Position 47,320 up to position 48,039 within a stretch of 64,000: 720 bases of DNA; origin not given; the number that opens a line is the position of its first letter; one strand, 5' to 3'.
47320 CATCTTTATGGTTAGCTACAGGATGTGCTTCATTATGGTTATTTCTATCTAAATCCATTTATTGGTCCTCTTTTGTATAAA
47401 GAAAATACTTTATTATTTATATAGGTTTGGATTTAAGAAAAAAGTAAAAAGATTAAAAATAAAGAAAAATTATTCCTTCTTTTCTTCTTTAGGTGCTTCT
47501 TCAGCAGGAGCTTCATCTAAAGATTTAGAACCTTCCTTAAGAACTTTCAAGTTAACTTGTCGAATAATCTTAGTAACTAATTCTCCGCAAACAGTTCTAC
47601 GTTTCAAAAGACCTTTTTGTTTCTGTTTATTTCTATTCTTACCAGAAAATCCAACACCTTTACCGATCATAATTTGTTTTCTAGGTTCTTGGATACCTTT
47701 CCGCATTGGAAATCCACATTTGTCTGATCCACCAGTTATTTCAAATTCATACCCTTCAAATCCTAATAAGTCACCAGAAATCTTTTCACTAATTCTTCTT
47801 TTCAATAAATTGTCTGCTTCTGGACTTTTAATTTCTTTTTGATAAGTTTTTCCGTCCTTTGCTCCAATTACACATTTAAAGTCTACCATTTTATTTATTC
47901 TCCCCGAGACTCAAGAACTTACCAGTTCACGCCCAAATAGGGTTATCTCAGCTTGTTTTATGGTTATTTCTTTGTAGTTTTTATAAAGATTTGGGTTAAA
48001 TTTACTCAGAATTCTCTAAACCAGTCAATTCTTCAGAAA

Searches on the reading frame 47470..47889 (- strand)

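Call 82: search_protein_families(library=pfam, proteins=[window:47470-47889:-], max_evalue=0.00001)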
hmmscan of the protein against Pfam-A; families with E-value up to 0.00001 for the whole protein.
window:47470-47889:- (139 aa): 1 family
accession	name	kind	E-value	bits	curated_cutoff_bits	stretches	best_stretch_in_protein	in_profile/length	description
PF01092.24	Ribosomal_S6e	-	7.7e-29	100.5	26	1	5-126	2-122/125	Ribosomal protein S6e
